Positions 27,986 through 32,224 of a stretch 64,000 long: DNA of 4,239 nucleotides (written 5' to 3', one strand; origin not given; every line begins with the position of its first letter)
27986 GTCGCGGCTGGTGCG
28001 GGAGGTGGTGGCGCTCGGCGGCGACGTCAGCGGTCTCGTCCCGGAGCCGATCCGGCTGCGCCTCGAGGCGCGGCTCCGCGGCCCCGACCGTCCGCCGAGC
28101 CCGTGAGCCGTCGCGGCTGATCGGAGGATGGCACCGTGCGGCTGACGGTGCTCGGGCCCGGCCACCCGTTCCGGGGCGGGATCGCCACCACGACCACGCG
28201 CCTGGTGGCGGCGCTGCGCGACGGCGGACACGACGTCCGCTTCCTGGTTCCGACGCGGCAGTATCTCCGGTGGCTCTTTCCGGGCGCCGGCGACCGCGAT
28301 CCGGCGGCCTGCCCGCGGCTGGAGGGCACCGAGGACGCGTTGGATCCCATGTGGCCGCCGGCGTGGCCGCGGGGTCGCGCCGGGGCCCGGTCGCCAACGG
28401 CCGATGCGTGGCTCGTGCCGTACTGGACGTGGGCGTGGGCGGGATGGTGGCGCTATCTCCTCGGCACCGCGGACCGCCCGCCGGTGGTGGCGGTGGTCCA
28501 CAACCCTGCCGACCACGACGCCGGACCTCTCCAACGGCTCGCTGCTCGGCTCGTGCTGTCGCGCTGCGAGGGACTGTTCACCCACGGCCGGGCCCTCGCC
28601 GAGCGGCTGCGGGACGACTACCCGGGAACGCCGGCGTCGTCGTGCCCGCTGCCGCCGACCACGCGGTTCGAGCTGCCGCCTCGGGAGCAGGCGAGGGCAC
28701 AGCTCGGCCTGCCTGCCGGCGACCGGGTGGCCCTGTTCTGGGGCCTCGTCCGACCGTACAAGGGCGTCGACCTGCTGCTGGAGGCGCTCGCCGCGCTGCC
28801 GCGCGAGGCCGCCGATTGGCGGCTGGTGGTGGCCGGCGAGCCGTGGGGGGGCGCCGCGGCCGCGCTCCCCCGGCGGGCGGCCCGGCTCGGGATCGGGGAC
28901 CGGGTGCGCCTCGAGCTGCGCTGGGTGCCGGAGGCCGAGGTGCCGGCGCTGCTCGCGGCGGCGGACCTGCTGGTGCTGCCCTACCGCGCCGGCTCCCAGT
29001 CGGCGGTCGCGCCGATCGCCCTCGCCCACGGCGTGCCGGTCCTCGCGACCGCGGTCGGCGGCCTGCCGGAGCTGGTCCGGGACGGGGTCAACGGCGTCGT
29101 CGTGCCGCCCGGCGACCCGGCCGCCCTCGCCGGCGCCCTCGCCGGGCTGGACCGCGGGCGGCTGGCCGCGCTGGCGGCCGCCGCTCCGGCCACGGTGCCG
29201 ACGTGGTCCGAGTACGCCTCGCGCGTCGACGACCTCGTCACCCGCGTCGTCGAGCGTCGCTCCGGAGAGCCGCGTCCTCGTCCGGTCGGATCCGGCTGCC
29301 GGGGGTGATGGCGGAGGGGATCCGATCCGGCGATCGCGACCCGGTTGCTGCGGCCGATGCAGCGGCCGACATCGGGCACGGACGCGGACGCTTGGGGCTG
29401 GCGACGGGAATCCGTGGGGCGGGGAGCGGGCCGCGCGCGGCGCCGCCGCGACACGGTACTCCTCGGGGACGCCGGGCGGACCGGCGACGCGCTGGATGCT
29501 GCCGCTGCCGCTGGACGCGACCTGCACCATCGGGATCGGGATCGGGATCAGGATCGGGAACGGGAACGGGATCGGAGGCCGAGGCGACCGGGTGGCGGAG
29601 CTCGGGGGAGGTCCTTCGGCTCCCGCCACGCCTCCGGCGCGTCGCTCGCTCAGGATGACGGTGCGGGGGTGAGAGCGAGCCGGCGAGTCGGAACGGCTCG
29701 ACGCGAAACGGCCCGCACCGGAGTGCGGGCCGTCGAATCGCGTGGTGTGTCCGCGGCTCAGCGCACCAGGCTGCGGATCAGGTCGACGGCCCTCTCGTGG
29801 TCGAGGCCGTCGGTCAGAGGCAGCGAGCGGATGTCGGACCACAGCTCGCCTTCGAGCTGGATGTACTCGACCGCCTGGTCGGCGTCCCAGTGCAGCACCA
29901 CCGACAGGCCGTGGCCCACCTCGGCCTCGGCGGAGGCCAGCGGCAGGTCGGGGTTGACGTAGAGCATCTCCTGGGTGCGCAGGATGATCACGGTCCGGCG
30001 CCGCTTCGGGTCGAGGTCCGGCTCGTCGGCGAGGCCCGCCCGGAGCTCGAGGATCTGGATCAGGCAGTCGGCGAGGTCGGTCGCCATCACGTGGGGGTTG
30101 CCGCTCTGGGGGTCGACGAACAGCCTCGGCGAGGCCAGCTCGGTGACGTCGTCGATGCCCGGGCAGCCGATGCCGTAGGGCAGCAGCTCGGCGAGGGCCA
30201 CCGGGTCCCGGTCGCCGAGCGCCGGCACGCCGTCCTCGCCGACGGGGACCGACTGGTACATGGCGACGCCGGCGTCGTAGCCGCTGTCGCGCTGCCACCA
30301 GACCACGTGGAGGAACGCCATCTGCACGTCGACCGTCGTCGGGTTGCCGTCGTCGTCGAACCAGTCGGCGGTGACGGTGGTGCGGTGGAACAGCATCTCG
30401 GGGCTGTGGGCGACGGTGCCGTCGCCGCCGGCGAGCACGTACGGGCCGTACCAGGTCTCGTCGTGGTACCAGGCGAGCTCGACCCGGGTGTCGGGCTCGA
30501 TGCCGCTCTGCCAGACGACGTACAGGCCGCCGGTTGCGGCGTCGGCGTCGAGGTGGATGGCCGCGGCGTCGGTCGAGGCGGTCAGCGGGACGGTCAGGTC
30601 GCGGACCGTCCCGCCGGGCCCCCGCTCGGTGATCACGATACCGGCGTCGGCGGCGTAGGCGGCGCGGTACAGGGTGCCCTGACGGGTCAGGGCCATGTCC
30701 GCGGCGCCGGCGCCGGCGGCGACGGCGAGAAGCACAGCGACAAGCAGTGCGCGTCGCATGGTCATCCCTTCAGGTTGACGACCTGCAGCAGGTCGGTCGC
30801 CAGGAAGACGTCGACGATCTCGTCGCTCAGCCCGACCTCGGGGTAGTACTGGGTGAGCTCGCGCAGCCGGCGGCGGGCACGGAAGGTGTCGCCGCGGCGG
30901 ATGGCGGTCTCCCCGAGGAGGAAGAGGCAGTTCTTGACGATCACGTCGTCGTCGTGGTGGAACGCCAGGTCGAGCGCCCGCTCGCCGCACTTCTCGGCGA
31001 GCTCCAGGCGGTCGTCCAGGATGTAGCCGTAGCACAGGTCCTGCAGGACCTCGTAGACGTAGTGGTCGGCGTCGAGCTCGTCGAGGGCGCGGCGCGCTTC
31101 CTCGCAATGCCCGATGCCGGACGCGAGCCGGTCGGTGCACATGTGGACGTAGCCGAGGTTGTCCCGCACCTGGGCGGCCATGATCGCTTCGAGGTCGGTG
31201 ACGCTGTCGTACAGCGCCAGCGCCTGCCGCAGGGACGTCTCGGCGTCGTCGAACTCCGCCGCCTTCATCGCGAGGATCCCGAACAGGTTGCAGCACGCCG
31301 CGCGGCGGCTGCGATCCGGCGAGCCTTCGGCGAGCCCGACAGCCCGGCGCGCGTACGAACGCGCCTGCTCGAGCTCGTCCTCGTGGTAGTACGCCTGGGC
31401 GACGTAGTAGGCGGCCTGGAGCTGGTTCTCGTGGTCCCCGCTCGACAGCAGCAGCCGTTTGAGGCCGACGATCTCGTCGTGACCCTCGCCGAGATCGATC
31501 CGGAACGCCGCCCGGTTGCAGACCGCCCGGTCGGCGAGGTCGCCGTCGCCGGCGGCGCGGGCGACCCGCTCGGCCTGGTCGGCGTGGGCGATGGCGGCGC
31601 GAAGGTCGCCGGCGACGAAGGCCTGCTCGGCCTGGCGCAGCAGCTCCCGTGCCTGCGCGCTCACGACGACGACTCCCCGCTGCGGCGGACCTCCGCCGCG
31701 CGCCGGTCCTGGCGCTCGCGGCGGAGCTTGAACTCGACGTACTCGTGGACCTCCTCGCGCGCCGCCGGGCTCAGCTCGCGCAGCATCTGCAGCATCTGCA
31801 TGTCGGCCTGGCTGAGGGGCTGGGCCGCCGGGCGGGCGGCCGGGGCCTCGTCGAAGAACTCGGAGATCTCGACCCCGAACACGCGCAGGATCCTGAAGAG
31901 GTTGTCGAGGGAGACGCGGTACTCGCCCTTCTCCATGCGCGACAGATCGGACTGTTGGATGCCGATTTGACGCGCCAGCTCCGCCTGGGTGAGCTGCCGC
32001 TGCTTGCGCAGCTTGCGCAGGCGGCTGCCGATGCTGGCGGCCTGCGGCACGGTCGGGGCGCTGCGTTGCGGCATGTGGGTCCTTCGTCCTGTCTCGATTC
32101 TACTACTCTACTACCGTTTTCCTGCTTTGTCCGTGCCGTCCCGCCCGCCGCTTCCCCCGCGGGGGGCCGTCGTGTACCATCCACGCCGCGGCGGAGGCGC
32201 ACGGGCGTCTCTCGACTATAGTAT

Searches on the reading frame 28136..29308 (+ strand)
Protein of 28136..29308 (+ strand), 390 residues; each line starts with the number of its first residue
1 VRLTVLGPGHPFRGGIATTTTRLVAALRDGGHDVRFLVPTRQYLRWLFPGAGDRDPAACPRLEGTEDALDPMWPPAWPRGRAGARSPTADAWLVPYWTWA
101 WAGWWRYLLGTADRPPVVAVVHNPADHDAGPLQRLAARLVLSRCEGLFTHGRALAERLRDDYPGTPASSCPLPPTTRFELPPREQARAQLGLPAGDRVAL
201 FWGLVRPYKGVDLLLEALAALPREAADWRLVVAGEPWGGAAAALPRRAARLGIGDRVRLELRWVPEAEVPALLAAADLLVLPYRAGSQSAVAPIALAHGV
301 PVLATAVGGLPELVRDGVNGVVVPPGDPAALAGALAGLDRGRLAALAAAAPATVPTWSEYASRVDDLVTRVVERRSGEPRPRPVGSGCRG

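Call 17: search_protein_families(library=pfam, proteins=[window:28136-29308:+], max_evalue=0.001)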
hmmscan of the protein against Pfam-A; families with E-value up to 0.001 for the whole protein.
window:28136-29308:+ (390 aa): 6 families
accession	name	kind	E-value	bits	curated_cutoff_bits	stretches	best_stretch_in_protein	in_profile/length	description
PF13692.12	Glyco_trans_1_4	-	5.3e-28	98.5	27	1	197-337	2-138/142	Glycosyl transferases group 1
PF00534.26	Glycos_transf_1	-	1.8e-26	93.2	26.4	1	183-336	2-153/172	Glycosyl transferases group 1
PF20706.3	GT4-conflict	-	5.6e-10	39.2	26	1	147-321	150-327/385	Family 4 Glycosyltransferase in conflict systems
PF13579.12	Glyco_trans_4_4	-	2.1e-08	35.1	29.7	1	14-165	1-148/158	Glycosyl transferase 4-like domain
PF13439.12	Glyco_transf_4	-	2.7e-08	34.5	28.5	1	14-163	2-153/170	Glycosyltransferase Family 4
PF13524.12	Glyco_trans_1_2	-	5e-05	23.7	25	1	217-368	5-143/144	Glycosyl transferase-like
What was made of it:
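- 27591..29308 (+): coaD plus a GT4 glycosyltransferase, flanking the cluster upstream in most close relatives. Pfam Glyco_trans_1_4 (call 17).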

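Call 68: search_protein_families(library=ncbifam, proteins=[window:28136-29308:+], max_evalue=0.00001)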
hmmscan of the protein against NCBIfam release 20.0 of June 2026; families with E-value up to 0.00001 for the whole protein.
window:28136-29308:+ (390 aa): 17 families
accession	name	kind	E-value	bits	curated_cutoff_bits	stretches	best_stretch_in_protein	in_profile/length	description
TIGR03449.1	mycothiol_MshA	equivalog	1.6e-25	89.9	462.5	1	176-367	200-399/406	D-inositol-3-phosphate glycosyltransferase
NF041876.1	EPS_EpsE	equivalog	1.4e-21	77.2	400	1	205-352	223-374/389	exopolysaccharide biosynthesis GT4 family glycosyltransferase EpsE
TIGR03088.1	stp2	hypoth_equivalog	5e-19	68.6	409.05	1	207-336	205-333/374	TIGR03088 family PEP-CTERM/XrtA system glycosyltransferase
TIGR04063.1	stp3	hypoth_equivalog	9.8e-18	64.2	442.05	1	180-340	198-359/397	TIGR04063 family PEP-CTERM/XrtA system glycosyltransferase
NF007640.0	PRK10307.1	subfamily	3.9e-14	52.4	276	1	184-344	217-375/411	WcaI family glycosyltransferase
TIGR03999.1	thiol_BshA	equivalog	3.5e-13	49.2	273.7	1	183-334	186-331/375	N-acetyl-alpha-D-glucosaminyl L-malate synthase BshA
NF053787.1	GlcN_PG_synth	equivalog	3.4e-12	45.9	480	1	184-370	185-355/361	N-acetylglucosaminyl phosphatidylglycerol synthase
NF038229.1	Glyco4_Geo_Pelo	equivalog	2.4e-11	43.3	400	1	130-322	96-284/338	GPMC system family 4 glycosyltransferase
TIGR04047.1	MSMEG_0565_glyc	hypoth_equivalog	2.7e-11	43.1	259.85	1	121-361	117-364/373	MSMEG_0565 family glycosyltransferase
NF047684.1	TeichurnBiosyTuaC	equivalog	2.7e-11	43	550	1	183-331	206-344/391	teichuronic acid biosynthesis protein TuaC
NF012028.0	PRK15484.1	subfamily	2.8e-09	36.6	618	1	182-321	179-323/380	lipopolysaccharide N-acetylglucosaminyltransferase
TIGR04157.1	glyco_rSAM_CFB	subfamily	2.8e-09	36.4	400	1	183-324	214-349/406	TIGR04157 family glycosyltransferase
TIGR02149.1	glgA_Coryne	subfamily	1.5e-08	34.2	302.4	1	183-329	191-337/391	glycogen synthase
TIGR02095.1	glgA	subfamily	4e-08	32.3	328.45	1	186-335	282-435/477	glycogen/starch synthase, ADP-glucose type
TIGR04005.1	wcaL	equivalog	1.8e-07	30.4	537.6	1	209-339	235-368/406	colanic acid biosynthesis glycosyltransferase WcaL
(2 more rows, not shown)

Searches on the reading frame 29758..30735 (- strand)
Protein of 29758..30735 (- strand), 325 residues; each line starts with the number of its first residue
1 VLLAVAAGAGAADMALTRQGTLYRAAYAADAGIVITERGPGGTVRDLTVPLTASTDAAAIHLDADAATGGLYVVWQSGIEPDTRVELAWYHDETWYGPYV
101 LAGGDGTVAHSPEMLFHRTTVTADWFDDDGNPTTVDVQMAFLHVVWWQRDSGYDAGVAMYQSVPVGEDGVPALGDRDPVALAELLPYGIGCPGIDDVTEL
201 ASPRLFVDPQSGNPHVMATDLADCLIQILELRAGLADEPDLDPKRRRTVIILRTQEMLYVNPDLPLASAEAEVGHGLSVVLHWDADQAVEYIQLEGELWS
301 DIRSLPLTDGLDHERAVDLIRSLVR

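Call 17: search_protein_families(library=pfam, proteins=[window:29758-30735:-], max_evalue=0.001)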
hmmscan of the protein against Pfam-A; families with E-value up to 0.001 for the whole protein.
window:29758-30735:- (325 aa): 0 families

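Call 25: search_protein_families(library=ncbifam, proteins=[window:29758-30735:-], max_evalue=0.01)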
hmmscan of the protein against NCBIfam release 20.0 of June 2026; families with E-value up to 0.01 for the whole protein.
window:29758-30735:- (325 aa): 0 families

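Call 36: search_solved_structures(query=A4, max_evalue=1)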
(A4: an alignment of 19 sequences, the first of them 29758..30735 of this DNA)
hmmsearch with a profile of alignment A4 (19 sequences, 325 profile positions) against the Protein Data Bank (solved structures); distinct sequences matched with E-value up to 1: 0.
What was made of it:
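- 29758..30765 (-): u325: conserved secreted protein of unknown fold, last gene of the divergent HTH-TPR-u325 operon (4-bp overlap with the TPR gene). No Pfam, NCBIfam or PDB match (calls 17, 25, 36).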

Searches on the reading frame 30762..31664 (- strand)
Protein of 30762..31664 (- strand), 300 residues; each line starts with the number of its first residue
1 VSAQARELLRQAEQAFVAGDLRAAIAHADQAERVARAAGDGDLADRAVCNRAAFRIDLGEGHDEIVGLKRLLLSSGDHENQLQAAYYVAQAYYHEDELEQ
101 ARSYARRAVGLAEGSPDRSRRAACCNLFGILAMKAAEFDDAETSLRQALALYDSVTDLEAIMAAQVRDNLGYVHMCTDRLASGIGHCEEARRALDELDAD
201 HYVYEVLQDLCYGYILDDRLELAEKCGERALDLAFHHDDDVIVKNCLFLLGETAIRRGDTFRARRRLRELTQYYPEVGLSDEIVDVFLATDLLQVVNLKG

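Call 17: search_protein_families(library=pfam, proteins=[window:30762-31664:-], max_evalue=0.001)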
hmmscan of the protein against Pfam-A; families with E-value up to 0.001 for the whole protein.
window:30762-31664:- (300 aa): 6 families
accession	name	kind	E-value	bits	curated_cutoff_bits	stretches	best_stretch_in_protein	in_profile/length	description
PF13424.12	TPR_12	-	6.8e-12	45.9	30.1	2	83-153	4-76/77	Tetratricopeptide repeat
PF17874.7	TPR_MalT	-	1.1e-09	38.5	45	1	130-242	9-120/336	MalT-like TPR region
PF07719.23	TPR_2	-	1.2e-07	31.8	27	0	84-111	3-30/34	Tetratricopeptide repeat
PF13174.12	TPR_6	-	4.7e-05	24.2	26.3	0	246-276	2-32/33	Tetratricopeptide repeat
PF12895.13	ANAPC3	-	7.5e-05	23.4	27.2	1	77-147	18-81/82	Anaphase-promoting complex, cyclosome, subunit 3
PF13432.12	TPR_16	-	0.00042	21.1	32.7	0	82-116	31-65/65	Tetratricopeptide repeat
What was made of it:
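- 30762..31664 (-): TPR protein (300 aa, cytoplasmic). Pfam TPR_12 and TPR_MalT (call 17).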

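Call 68: search_protein_families(library=ncbifam, proteins=[window:30762-31664:-], max_evalue=0.00001)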
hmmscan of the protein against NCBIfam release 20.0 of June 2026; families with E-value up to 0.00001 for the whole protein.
window:30762-31664:- (300 aa): 1 family
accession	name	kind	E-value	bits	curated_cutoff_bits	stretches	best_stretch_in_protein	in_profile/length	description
NF053617.1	SARPRegAfsRStmc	equivalog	6.2e-07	27.7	1430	1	75-192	729-844/986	SARP-family global regulator AfsR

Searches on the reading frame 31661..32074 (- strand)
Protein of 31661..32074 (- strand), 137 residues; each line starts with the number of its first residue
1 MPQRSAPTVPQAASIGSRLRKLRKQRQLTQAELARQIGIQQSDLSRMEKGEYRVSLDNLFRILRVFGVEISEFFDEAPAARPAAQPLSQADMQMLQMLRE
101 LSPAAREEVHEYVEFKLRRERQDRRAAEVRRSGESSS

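Call 17: search_protein_families(library=pfam, proteins=[window:31661-32074:-], max_evalue=0.001)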
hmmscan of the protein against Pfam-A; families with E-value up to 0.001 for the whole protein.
window:31661-32074:- (137 aa): 6 families
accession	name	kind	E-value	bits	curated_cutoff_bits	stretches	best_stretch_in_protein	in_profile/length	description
PF01381.28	HTH_3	-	5.4e-16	58.8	23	1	19-73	1-55/55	Helix-turn-helix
PF13560.12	HTH_31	-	1.7e-12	47.9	27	1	15-69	2-57/64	Helix-turn-helix domain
PF13443.12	HTH_26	-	2.2e-12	47.5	22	1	18-75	1-59/63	Cro/C1-type HTH DNA-binding domain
PF12844.13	HTH_19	-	1.6e-10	41.2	30.2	1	16-75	1-60/64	Helix-turn-helix domain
PF13744.12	HTH_37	-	9.5e-10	38.6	27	1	13-70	17-75/80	Helix-turn-helix domain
PF22495.2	HTH_92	-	0.0009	18.9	27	0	20-51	1-32/45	RsaL-like HTH domain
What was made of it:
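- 31661..32074 (-): XRE-type HTH regulator, divergent from the permease. Pfam HTH_3 58.8 bits (call 17).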

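Call 68: search_protein_families(library=ncbifam, proteins=[window:31661-32074:-], max_evalue=0.00001)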
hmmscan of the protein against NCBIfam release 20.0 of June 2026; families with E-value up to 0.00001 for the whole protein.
window:31661-32074:- (137 aa): 11 families
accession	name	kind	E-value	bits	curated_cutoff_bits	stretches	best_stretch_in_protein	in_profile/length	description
TIGR03070.1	couple_hipB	subfamily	2.4e-14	53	71.65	1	14-70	2-58/58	type II toxin-antitoxin system Y4mF family antitoxin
NF041951.1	phage_RstR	subfamily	1.2e-11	44.8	80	1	14-115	2-98/108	RstR family transcriptional repressor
NF007271.0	PRK09726.1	equivalog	5.1e-11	42.4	79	1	16-79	14-79/88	type II toxin-antitoxin system antitoxin HipB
NF038139.1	Reg_Aceta_RamB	equivalog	5.3e-10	38.5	700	1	15-84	3-71/465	acetate metabolism transcriptional regulator RamB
NF047948.1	male_kill_WMK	equivalog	6.1e-10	39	300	1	11-103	159-244/300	WO male-killing family protein Wmk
NF006015.0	PRK08154.1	subfamily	1.9e-09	37.1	204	1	10-124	26-133/314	anaerobic benzoate catabolism transcriptional regulator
NF007408.0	PRK09943.1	equivalog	3.9e-09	36.3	211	1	13-79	6-72/185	HTH-type transcriptional regulator PuuR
NF058600.1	TransRegSco1979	equivalog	1.7e-08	33.9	350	1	6-71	1-65/280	Sco1979 family transcriptional regulator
NF041575.1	antitoxPezA_Strep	equivalog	2.2e-08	34.2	290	1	15-70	2-57/158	type II toxin-antitoxin system antitoxin PezA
TIGR03830.1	CxxCG_CxxCG_HTH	subfamily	2.3e-07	30.7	61.8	1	15-63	66-116/127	type II TA system antitoxin MqsA family protein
NF007257.0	PRK09706.1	subfamily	8.6e-07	28.8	101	1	14-125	5-121/135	transcriptional repressor DicA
